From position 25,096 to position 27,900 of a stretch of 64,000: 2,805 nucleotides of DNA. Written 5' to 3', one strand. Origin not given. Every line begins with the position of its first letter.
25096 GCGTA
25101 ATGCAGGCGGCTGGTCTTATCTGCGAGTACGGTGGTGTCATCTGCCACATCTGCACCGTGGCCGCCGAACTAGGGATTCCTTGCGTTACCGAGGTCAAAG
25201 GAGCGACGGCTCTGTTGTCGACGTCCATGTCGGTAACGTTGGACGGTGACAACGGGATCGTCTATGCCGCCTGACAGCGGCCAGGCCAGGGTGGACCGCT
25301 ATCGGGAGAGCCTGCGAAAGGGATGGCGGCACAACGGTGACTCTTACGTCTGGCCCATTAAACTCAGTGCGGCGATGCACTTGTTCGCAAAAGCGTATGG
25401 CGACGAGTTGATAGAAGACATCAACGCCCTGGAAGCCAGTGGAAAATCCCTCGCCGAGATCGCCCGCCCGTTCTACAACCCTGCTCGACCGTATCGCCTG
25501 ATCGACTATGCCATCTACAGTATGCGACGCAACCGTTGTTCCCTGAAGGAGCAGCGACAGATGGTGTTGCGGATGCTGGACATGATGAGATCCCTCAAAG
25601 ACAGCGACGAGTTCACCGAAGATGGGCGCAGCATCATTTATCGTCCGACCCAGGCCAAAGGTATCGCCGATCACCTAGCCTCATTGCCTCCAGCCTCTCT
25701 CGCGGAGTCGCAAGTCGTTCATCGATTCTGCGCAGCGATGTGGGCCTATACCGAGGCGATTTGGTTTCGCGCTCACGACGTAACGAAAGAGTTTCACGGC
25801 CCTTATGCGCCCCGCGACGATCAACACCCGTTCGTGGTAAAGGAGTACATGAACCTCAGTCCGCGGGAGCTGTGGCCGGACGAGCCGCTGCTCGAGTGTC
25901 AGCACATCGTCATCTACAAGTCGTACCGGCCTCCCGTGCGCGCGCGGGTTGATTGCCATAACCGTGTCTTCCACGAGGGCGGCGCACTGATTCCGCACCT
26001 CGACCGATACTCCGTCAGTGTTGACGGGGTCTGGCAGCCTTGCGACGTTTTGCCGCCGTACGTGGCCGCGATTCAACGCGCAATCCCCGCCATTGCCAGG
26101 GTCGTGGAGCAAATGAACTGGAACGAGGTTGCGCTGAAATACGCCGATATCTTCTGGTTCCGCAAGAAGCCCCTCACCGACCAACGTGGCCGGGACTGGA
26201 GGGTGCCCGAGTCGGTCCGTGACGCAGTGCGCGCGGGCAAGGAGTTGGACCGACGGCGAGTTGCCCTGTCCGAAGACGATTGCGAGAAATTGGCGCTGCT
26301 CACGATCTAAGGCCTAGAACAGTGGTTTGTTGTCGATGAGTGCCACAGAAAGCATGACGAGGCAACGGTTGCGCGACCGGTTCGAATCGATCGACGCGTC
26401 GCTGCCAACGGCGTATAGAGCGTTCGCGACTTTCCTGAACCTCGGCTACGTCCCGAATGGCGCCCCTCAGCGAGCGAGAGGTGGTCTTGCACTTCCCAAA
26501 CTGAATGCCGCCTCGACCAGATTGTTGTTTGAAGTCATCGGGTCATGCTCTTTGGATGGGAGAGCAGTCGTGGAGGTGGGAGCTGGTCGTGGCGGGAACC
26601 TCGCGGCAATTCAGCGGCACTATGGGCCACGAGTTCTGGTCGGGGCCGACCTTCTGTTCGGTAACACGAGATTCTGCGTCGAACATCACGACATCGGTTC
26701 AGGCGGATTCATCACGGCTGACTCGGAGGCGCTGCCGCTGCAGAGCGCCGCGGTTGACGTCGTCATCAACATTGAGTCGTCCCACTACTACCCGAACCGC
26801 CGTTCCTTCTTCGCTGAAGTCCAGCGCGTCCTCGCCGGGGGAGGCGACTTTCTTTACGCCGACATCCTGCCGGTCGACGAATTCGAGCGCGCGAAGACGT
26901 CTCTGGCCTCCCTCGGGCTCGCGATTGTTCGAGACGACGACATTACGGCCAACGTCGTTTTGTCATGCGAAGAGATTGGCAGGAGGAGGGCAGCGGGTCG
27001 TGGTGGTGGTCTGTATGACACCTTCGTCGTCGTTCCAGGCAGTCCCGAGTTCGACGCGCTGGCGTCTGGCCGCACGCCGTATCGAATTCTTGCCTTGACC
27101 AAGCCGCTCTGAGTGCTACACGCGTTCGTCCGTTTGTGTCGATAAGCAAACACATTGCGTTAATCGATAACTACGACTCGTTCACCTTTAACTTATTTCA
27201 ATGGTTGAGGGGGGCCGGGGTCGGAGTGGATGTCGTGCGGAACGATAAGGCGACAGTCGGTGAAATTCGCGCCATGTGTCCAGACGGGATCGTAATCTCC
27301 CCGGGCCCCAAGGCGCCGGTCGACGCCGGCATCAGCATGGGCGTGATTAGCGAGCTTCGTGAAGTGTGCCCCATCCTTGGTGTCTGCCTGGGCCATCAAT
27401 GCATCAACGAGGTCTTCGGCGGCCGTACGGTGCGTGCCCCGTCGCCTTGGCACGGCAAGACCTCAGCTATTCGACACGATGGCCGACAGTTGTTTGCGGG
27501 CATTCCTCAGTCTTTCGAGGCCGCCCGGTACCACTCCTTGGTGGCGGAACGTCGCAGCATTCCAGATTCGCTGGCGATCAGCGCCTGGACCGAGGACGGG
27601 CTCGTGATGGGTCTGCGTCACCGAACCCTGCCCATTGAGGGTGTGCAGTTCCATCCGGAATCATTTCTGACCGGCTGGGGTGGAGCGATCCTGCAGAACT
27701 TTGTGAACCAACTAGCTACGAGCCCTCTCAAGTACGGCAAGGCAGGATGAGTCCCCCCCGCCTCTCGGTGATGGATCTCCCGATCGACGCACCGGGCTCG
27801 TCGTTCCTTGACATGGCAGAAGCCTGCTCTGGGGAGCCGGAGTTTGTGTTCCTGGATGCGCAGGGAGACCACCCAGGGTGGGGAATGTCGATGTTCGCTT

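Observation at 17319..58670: About 41-kb operon-like biosynthetic cluster with an enzyme set I cannot match to any described pathway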

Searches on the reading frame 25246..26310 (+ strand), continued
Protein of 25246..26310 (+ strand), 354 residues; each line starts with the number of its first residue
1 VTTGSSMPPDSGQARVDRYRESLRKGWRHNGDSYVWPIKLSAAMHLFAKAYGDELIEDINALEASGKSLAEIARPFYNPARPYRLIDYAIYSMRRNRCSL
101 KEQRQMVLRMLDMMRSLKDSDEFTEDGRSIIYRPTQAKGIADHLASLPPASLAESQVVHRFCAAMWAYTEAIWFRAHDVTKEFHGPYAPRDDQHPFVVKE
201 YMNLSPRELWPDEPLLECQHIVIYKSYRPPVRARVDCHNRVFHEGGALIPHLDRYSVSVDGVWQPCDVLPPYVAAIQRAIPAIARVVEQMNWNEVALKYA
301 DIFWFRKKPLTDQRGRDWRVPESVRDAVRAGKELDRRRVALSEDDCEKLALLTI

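Call 56: find_related_loci(query=A1, collection=genome_contigs, flank=10000)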
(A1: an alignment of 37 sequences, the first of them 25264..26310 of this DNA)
Query A1 (348 aa) in genome_contigs; peptide patterns used: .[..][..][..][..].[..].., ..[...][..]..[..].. (x = any residue, [..] = any of these).
26 stretches matched a pattern; 14 encode a relative of the query (tblastn E <= 1e-3); 14 distinct loci.
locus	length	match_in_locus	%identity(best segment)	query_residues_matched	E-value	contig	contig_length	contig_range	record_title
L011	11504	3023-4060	55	1-348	5e-125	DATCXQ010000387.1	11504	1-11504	MAG TPA_asm: Blastocatellia bacterium isolate SMAG_U7443 k141_899281, whole genome shotgun sequence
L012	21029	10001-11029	54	2-348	9e-121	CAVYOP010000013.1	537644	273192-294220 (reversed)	MAG: uncultured Acidobacteriota bacterium isolate MFD09212.bin.2.143 genome assembly, contig: contig_8478, whole genome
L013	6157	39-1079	45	1-348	1e-94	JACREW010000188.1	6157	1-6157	MAG: Nitrospirae bacterium isolate NC_groundwater_1709_Pr3_B-0.1um_46_8 SR-2_scaffold_141_2777490, whole genome shotgun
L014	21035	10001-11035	42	5-348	2e-83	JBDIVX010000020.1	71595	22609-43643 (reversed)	MAG: Polyangiales bacterium isolate Bin_29 NODE_232_length_71595_cov_6.868557, whole genome shotgun sequence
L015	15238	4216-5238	36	6-348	2e-82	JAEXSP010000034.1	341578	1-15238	MAG: Bacillota bacterium isolate OH_HBrB_311 k127_547349, whole genome shotgun sequence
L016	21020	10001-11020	37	7-348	1e-81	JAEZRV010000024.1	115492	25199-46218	MAG: Bacillota bacterium isolate OH_PDB_205 k127_422692, whole genome shotgun sequence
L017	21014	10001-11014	37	9-348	3e-77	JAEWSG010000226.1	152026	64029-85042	MAG: Bacillota bacterium isolate OH_SBrB_95 k127_828477, whole genome shotgun sequence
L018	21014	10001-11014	35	9-348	1e-74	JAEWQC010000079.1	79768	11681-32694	MAG: Bacillota bacterium isolate OH_SBrB_125 k127_329079, whole genome shotgun sequence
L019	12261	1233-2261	36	4-348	4e-73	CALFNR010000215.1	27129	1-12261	MAG TPA_asm: uncultured Lachnoclostridium sp. isolate SRR1747057_bin.44_CONCOCT_v1.1_MAG genome assembly, contig: ERZ808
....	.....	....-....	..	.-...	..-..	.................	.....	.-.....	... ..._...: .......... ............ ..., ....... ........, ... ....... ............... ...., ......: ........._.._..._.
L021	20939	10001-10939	37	13-336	6e-68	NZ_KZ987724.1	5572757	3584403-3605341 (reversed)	Paenibacillus aceti strain L14 Scaffold1, whole genome shotgun sequence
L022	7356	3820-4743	34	9-325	2e-58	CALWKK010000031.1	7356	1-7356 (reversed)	MAG: uncultured Clostridia bacterium isolate BRZ_K__bin59 genome assembly, contig: BRZ_K__NODE_21005_length_7356_cov_2.8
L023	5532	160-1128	30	22-347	1e-45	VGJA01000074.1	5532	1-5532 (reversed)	MAG: Candidatus Altiarchaeales archaeon isolate M_DeepCast_200m_m2_220 M_DeepCast_200m_m2_220_Ga0194113_10031357, whole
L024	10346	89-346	38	263-348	4e-15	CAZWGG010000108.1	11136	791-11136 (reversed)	MAG TPA_asm: uncultured Bacteroidales bacterium isolate binchicken_co129_198 genome assembly, contig: NODE_18548_length_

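Call 58: find_encoding_contigs(protein=P0052, flank=10000, max_places=1)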
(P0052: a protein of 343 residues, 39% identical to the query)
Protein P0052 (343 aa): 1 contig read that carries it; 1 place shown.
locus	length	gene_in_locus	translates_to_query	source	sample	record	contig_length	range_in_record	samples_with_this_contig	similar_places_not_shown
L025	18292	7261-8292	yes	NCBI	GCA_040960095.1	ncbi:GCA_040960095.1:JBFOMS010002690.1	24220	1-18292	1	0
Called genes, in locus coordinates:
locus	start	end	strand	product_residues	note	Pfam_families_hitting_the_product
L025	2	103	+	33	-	?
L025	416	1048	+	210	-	PF00117:GATase, PF07722:Peptidase_C26 (weak)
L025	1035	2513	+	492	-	PF04715:, PF00425:Chorismate_bind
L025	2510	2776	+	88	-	PF01063:Aminotran_4 (weak)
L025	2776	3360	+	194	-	PF25084:LbH_EIF2B (weak), PF25087:GMPPB_C (faint), PF00132:Hexapep, PF14602:Hexapep_2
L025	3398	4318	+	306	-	PF00793:DAHP_synth_1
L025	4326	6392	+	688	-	PF01381:HTH_3 (weak), PF13443:HTH_26 (weak), PF13374:TPR_10 (faint), PF13176:TPR_7 (faint), PF13424:TPR_12, PF17874:TPR_MalT, PF13424:TPR_12, PF17874:TPR_MalT (weak), +4 more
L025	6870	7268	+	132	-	PF00391:PEP-utilizers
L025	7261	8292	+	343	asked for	-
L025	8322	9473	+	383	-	PF04015:DUF362, PF13187:Fer4_9 (faint), PF14697:Fer4_21 (weak), PF00037:Fer4 (weak), PF12797:Fer4_2 (faint), PF12837:Fer4_6 (weak), PF13237:Fer4_10, PF12838:Fer4_7 (weak), +1 more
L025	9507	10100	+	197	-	PF02223:Thymidylate_kin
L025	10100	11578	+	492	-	PF00501:AMP-binding, PF13193:AMP-binding_C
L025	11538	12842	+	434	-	PF04055:Radical_SAM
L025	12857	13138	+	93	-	PF00550:PP-binding (weak)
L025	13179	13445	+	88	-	PF05402:PqqD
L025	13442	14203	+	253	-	-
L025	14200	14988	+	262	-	PF02517:Rce1-like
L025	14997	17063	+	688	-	PF01326:PPDK_N, PF00391:PEP-utilizers (weak)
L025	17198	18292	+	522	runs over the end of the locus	PF01663:Phosphodiest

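Call 59: find_encoding_contigs(protein=P0054, flank=10000, max_places=1)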
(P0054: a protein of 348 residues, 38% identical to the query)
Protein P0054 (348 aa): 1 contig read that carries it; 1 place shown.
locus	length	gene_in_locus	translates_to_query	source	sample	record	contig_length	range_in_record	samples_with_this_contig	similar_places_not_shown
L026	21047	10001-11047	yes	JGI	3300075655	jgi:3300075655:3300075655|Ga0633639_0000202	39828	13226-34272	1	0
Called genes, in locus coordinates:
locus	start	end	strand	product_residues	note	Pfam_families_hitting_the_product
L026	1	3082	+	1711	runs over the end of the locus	PF00109:ketoacyl-synt, PF02801:Ketoacyl-synt_C, PF16197:KAsynt_C_assoc, PF21394:Beta-ketacyl_N, PF08659:KR, PF00106:adh_short, PF00550:PP-binding, PF00668:Condensation, +2 more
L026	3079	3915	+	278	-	-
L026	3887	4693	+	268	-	PF12146:Hydrolase_4 (weak)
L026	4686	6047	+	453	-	-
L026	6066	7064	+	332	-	PF01136:Peptidase_U32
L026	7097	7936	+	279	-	PF01507:PAPS_reduct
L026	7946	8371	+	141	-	PF01243:PNPOx_N, PF16242:Pyrid_ox_like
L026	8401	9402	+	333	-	-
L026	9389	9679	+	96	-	PF00550:PP-binding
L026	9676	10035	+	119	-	PF00391:PEP-utilizers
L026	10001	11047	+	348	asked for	-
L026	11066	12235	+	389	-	PF04015:DUF362, PF00037:Fer4 (weak), PF12797:Fer4_2 (faint), PF12837:Fer4_6 (weak), PF13237:Fer4_10, PF14697:Fer4_21 (weak), PF12838:Fer4_7 (weak), PF13187:Fer4_9 (weak), +3 more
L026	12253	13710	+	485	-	PF00501:AMP-binding, PF13193:AMP-binding_C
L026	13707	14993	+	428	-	PF04055:Radical_SAM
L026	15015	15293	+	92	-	-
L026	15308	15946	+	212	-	PF02223:Thymidylate_kin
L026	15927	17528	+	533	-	PF14907:NTP_transf_5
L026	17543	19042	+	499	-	PF00501:AMP-binding, PF13193:AMP-binding_C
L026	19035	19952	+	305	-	PF00535:Glycos_transf_2, PF10111:Glyco_tranf_2_2, PF13641:Glyco_tranf_2_3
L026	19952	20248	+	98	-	PF00550:PP-binding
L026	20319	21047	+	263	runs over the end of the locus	PF06182:ABC2_membrane_6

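Call 65: search_protein_families(library=pfam, proteins=[L021:1891-3723:+, L021:5909-6499:+, L021:6562-7572:+, L021:8096-9379:+, L021:9386-9649:+, L021:10930-11865:+, L021:11775-13574:+, L021:16030-17196:+, L021:17177-17899:+, L021:17915-18802:+], max_evalue=0.01)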
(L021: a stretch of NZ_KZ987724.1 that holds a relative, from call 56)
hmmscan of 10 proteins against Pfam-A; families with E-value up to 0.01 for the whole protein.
L021:1891-3723:+ (610 aa): 5 families
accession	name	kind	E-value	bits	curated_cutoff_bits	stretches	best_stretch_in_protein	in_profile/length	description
PF01380.27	SIS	-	1.7e-54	183.6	25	2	290-415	2-128/131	SIS domain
PF13522.11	GATase_6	-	2.7e-18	66.7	27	1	66-185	11-123/130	Glutamine amidotransferase domain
PF13537.11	GATase_7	-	2.1e-15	57.3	25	1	83-197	11-122/123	Glutamine amidotransferase domain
PF13580.11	SIS_2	-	0.00013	22.4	27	1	328-374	92-137/138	SIS domain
PF13230.11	GATase_4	-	0.0005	19.5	23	1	55-129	61-133/272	Glutamine amidotransferases class-II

L021:5909-6499:+ (196 aa): 5 families
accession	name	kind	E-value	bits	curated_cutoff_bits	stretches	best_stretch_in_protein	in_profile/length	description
PF13521.12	AAA_28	-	5.6e-40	137.7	27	1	9-174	2-164/164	AAA domain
PF13238.12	AAA_18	-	0.00029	21.7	29.4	1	10-56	2-47/128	AAA domain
PF13555.12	AAA_29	-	0.00031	20.9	27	1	3-24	19-40/61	P-loop containing region of AAA domain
PF13207.12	AAA_17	-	0.0019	18.9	27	1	12-47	1-36/136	AAA domain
PF13401.12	AAA_22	-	0.0023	18.7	27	1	5-29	4-28/130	AAA domain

L021:6562-7572:+ (336 aa): 1 family
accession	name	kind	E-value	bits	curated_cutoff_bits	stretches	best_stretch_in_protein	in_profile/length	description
PF00953.26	Glycos_transf_4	-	3.5e-39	134.8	27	1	90-250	2-158/160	Glycosyl transferase family 4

L021:8096-9379:+ (427 aa): 2 families
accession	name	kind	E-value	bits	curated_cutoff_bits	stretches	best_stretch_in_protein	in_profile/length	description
PF04055.27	Radical_SAM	-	1.1e-22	81.5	29.5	1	38-212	2-165/166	Radical SAM superfamily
PF06969.22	HemN_C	-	3e-06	27.6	24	1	338-396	2-61/67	HemN C-terminal domain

L021:9386-9649:+ (87 aa): 1 family
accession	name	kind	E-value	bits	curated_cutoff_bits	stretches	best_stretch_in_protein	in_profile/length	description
PF00550.31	PP-binding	-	8.9e-09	35.9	20.8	1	24-64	15-54/67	Phosphopantetheine attachment site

L021:10930-11865:+ (311 aa): 1 family
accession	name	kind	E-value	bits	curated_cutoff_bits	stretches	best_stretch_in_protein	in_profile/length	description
PF01326.24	PPDK_N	-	2.6e-37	129.3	27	1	90-302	92-312/328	Pyruvate phosphate dikinase, AMP/ATP-binding domain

L021:11775-13574:+ (599 aa): 2 families
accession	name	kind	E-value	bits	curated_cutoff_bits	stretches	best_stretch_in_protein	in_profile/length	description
PF16861.10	Carbam_trans_C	-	7.4e-56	188.8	27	1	429-597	1-170/170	Carbamoyltransferase C-terminus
PF02543.21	Carbam_trans_N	-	2.7e-44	152.5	24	2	154-379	128-345/346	Carbamoyltransferase N-terminus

L021:16030-17196:+ (388 aa): 1 family
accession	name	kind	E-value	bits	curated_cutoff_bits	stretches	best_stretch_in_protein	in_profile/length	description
PF00587.30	tRNA-synt_2b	-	6.4e-08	33.3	29.3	1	204-369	18-178/179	tRNA synthetase class II core domain (G, H, P, S and T)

L021:17177-17899:+ (240 aa): 1 family
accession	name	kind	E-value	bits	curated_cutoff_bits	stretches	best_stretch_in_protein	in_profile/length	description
PF09365.15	DUF2461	-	3.7e-53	181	22.8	1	12-221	1-208/208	Conserved hypothetical protein (DUF2461)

L021:17915-18802:+ (295 aa): 2 families
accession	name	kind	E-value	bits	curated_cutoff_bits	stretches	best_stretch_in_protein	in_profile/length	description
PF01569.27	PAP2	-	7.6e-18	65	27.2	1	50-159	5-124/130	PAP2 superfamily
PF14378.12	PAP2_3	-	5.6e-05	23.5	27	1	76-151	110-186/190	PAP2 superfamily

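Call 98: search_dna_similar(query=window:25264-26310:+, collection=plasmids, mode=protein, max_evalue=1e-10, max_rows=10)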
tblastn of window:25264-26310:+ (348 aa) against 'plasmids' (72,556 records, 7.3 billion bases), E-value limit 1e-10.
No match.

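Call 108: search_solved_structures(query=A1, max_evalue=10)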
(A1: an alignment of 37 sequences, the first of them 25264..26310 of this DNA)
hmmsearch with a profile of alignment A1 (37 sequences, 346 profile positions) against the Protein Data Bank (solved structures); distinct sequences matched with E-value up to 10: 1.
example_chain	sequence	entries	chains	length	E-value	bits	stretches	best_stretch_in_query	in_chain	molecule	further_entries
7mcd_A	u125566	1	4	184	0.18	14.2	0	248-288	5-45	AI-designed TIM-barrel F15C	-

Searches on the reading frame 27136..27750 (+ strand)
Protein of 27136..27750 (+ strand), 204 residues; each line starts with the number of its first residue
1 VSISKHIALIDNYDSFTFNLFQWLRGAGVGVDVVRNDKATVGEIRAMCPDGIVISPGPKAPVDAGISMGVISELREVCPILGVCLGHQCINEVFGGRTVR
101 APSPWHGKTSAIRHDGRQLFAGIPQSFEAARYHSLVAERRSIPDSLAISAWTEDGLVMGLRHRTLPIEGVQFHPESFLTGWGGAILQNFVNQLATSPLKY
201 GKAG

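Call 4: search_protein_families(library=pfam, proteins=[window:27136-27750:+], max_evalue=0.001)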
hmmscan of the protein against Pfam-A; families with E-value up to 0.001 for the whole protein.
window:27136-27750:+ (204 aa): 2 families
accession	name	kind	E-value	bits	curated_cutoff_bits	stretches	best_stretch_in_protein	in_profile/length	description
PF00117.34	GATase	-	1.5e-54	185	22.8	1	9-191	2-188/190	Glutamine amidotransferase class-I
PF07722.19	Peptidase_C26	-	2.8e-10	40.8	20.5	1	73-175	101-219/219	Peptidase C26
